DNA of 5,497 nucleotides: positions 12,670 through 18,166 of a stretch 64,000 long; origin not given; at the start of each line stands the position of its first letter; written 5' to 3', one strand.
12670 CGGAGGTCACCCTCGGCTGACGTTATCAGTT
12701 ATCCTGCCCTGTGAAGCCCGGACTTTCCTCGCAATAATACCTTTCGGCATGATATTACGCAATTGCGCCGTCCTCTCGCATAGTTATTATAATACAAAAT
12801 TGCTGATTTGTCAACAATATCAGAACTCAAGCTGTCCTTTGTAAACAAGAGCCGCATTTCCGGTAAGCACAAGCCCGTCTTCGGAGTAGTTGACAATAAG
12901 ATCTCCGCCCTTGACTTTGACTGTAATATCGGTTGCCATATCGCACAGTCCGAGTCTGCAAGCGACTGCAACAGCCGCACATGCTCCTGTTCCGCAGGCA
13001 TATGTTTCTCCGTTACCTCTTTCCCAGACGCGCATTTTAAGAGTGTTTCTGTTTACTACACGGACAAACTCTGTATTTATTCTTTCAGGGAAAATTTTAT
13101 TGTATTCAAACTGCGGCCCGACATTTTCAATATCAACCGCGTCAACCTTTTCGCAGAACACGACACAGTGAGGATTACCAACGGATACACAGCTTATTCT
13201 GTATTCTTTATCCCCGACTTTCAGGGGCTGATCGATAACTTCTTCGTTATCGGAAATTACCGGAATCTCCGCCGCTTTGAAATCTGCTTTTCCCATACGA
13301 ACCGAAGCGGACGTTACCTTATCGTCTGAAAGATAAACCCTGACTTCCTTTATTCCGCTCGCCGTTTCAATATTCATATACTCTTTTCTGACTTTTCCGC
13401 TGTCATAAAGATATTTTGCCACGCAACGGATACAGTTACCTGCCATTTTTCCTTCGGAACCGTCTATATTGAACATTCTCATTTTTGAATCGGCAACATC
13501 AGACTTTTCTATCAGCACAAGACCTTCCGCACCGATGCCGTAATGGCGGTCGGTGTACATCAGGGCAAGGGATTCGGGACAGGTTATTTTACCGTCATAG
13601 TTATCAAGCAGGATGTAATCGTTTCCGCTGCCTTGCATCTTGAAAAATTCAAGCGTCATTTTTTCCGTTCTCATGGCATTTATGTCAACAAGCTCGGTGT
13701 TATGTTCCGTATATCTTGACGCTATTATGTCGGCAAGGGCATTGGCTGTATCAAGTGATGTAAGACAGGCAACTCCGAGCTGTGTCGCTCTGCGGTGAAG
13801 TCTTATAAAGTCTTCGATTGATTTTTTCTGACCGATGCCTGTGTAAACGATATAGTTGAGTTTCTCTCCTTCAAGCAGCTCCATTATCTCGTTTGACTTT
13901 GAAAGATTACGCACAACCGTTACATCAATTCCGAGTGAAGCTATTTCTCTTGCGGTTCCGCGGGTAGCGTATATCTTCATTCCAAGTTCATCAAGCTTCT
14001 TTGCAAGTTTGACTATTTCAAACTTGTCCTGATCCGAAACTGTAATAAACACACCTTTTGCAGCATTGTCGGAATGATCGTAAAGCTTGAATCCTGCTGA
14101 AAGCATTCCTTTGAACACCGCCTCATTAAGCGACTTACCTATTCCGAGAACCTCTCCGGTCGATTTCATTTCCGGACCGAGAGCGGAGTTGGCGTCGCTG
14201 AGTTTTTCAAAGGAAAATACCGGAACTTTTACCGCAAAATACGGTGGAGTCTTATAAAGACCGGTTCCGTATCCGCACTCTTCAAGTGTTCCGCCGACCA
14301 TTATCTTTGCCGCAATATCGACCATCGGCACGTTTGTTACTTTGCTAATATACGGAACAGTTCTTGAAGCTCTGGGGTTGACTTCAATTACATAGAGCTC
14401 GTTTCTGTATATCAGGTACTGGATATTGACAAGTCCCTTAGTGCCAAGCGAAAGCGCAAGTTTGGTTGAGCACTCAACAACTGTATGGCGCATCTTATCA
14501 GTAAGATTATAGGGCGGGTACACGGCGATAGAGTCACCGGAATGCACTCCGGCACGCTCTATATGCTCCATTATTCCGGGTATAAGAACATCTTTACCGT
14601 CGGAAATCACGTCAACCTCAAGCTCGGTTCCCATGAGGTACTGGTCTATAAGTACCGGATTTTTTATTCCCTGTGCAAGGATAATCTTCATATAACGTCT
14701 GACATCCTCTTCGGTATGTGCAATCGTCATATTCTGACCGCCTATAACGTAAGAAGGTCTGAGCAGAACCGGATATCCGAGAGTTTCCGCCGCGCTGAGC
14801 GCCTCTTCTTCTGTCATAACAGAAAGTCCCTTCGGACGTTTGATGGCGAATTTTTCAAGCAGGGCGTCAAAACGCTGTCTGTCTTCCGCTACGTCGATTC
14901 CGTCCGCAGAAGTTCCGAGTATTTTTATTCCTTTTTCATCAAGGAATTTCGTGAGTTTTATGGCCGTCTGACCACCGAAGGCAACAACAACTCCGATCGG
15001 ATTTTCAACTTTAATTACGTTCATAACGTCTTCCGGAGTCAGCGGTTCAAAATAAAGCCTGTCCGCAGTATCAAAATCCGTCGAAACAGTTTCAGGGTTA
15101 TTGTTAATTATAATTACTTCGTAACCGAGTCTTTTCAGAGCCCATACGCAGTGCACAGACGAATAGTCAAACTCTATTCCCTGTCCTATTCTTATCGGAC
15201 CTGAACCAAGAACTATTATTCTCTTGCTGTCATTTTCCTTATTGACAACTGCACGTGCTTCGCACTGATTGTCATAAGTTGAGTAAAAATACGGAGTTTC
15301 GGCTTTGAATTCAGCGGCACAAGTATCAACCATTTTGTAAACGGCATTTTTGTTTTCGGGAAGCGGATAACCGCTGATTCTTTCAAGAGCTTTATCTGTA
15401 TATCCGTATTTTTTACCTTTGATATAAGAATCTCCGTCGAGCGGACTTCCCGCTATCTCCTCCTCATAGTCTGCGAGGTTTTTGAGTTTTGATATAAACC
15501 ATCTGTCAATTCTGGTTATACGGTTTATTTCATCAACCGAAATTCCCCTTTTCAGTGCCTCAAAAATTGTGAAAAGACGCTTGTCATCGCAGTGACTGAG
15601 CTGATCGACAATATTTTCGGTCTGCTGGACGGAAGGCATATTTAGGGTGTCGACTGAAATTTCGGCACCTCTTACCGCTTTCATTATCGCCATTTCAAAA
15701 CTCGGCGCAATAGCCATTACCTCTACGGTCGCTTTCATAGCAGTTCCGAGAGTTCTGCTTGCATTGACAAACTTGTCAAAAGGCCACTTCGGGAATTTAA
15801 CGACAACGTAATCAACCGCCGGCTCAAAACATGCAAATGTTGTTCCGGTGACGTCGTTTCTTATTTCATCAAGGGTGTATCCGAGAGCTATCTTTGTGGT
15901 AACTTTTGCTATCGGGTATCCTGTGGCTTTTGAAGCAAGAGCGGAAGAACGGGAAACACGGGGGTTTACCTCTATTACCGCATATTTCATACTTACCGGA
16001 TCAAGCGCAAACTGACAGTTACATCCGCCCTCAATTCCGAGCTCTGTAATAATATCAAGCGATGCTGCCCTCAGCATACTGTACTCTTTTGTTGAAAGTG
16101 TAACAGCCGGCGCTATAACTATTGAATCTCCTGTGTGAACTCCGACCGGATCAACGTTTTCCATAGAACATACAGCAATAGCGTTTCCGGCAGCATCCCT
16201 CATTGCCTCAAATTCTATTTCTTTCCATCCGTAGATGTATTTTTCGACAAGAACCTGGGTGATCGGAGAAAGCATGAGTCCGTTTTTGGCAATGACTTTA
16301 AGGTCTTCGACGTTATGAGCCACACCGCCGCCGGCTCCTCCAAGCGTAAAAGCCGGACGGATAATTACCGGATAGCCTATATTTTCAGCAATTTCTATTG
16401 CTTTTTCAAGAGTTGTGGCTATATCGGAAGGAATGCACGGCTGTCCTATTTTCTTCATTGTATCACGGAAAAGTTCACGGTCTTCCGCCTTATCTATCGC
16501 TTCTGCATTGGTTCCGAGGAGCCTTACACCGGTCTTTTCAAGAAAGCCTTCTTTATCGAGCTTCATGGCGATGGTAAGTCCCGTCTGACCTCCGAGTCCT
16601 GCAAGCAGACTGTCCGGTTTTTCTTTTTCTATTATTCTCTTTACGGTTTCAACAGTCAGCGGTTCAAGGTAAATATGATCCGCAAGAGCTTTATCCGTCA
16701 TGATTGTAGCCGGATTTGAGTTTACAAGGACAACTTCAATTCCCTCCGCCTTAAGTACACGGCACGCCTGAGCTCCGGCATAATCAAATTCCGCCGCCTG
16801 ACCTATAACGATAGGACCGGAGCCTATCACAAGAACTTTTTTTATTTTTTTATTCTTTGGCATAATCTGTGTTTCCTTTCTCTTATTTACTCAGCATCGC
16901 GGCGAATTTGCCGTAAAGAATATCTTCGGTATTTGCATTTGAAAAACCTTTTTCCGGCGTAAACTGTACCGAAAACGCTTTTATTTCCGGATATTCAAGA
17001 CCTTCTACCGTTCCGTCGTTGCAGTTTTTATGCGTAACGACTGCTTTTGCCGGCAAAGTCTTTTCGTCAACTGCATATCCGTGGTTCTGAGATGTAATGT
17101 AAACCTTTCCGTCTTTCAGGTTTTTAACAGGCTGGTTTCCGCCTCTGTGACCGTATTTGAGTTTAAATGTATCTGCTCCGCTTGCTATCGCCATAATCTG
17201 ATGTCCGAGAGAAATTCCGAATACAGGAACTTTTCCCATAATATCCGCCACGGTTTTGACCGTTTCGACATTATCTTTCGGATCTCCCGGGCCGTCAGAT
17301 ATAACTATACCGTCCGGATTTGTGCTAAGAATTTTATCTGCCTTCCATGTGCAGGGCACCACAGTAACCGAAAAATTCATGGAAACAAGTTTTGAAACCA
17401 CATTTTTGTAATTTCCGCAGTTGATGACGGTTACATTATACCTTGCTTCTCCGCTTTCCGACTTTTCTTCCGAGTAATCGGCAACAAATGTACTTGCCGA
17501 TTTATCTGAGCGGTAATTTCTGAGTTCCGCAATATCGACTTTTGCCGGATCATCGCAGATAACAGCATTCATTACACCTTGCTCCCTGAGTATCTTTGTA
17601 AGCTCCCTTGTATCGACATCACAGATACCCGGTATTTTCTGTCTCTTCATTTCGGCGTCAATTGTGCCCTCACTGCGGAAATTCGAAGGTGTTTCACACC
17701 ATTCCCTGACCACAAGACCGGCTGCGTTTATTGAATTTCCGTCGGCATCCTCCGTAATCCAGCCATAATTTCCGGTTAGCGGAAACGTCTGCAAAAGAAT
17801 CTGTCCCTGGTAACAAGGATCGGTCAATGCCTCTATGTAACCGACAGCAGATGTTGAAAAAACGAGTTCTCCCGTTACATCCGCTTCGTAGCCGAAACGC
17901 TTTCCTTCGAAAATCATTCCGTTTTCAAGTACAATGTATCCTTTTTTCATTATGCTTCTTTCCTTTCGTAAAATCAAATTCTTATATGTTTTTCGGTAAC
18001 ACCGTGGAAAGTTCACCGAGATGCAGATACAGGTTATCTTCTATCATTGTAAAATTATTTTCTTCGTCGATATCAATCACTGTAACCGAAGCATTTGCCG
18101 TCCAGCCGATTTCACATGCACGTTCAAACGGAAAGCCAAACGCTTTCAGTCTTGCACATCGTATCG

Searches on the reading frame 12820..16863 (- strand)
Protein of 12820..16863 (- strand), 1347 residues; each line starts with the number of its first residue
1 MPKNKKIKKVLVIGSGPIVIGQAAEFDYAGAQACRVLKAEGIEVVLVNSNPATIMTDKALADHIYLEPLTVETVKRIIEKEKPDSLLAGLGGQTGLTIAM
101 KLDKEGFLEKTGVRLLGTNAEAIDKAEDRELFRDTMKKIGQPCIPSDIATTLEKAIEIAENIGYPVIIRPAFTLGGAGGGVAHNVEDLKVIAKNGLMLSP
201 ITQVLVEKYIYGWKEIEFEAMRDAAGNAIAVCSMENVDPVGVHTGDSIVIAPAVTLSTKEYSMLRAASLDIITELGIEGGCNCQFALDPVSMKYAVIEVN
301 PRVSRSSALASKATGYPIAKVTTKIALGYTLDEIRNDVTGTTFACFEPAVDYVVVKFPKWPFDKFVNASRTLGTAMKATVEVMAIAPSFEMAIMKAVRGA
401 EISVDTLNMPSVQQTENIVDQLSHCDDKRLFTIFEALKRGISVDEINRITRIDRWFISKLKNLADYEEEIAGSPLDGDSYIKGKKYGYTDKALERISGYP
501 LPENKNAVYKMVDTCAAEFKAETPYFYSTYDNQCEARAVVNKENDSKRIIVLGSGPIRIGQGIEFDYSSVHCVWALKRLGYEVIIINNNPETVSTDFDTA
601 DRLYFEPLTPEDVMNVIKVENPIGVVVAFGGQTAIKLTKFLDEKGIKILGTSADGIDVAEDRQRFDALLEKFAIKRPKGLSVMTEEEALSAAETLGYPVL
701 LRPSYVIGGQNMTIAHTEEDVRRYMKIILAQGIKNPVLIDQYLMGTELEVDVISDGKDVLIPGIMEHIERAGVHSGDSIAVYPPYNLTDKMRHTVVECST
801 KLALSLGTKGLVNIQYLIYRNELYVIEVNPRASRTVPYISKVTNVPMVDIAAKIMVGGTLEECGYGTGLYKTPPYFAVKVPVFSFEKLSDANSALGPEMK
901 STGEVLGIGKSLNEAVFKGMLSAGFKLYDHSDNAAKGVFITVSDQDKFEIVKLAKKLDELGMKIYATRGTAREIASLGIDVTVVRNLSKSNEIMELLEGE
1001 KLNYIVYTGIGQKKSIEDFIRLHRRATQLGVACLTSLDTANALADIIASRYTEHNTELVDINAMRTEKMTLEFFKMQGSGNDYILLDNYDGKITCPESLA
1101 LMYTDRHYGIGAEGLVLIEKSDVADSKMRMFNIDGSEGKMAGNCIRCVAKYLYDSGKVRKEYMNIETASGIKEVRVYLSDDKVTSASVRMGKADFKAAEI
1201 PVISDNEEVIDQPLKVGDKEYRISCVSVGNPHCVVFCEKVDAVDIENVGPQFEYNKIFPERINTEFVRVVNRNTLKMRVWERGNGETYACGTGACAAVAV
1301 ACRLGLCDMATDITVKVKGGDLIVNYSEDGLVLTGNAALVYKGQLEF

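Call 7: search_protein_families(library=pfam, proteins=[window:12820-16863:-], max_evalue=0.001)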
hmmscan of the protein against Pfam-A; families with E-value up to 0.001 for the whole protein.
window:12820-16863:- (1347 aa): 11 families
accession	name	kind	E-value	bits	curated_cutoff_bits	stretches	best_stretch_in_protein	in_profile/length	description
PF02786.22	CPSase_L_D2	-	2.9e-113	377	19.8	2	128-333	1-210/211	Carbamoyl-phosphate synthase L chain, ATP binding domain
PF25596.1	CPSase_L_D1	-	3.6e-97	320.8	27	2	7-125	2-118/118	Carbamoyl phosphate synthase preATP-grasp domain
PF01678.24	DAP_epimerase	-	2.1e-54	183.2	34.7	2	1225-1339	2-120/121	Diaminopimelate epimerase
PF02787.25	CPSase_L_D3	-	1.1e-22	80.3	26.6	1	421-496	2-79/80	Carbamoyl-phosphate synthetase large chain, oligomerisation domain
PF07478.18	Dala_Dala_lig_C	-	3.8e-13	49.8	24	1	681-830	21-174/204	D-ala D-ala ligase C-terminus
PF02142.27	MGS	-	5.9e-12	46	24.1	1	949-1035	1-94/94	MGS-like domain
PF02655.19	ATP-grasp_3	-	8.6e-12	45.9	23.2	1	666-832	8-157/160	ATP-grasp domain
PF15632.11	ATPgrasp_Ter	-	1e-11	45.2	29.1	1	736-857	4-110/131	ATP-grasp in the biosynthetic pathway with Ter operon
PF02222.28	ATP-grasp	-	3e-10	40.5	27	1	669-832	3-163/179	ATP-grasp domain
PF01071.24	GARS_A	-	3.8e-07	30.6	27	1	667-761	8-107/194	Phosphoribosylglycinamide synthetase, ATP-grasp (A) domain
PF13549.11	ATP-grasp_5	-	7.1e-07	29.2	27.6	0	136-169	19-52/221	ATP-grasp domain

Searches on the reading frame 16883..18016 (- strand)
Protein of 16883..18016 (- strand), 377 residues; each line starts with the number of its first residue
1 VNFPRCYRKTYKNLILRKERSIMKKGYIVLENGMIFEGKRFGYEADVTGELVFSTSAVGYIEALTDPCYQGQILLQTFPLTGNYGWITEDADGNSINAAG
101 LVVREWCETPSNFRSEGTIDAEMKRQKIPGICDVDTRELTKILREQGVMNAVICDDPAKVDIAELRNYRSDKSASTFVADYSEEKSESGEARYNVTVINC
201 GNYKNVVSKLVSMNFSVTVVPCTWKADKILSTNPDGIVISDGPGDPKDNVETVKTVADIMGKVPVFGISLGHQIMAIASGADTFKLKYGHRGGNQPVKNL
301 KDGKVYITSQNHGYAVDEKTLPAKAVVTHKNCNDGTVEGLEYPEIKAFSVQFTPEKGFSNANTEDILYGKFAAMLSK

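Call 7: search_protein_families(library=pfam, proteins=[window:16883-18016:-], max_evalue=0.001)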
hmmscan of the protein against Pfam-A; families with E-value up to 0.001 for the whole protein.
window:16883-18016:- (377 aa): 3 families
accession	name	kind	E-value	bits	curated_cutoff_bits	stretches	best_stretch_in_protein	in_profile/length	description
PF00988.28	CPSase_sm_chain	-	4.4e-46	156.2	27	1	28-153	1-126/126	Carbamoyl-phosphate synthase small chain, CPSase domain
PF00117.34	GATase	-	2e-42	145.5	22.8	1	197-361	2-178/190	Glutamine amidotransferase class-I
PF07722.19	Peptidase_C26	-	1.1e-05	25.8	20.5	0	248-282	91-125/219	Peptidase C26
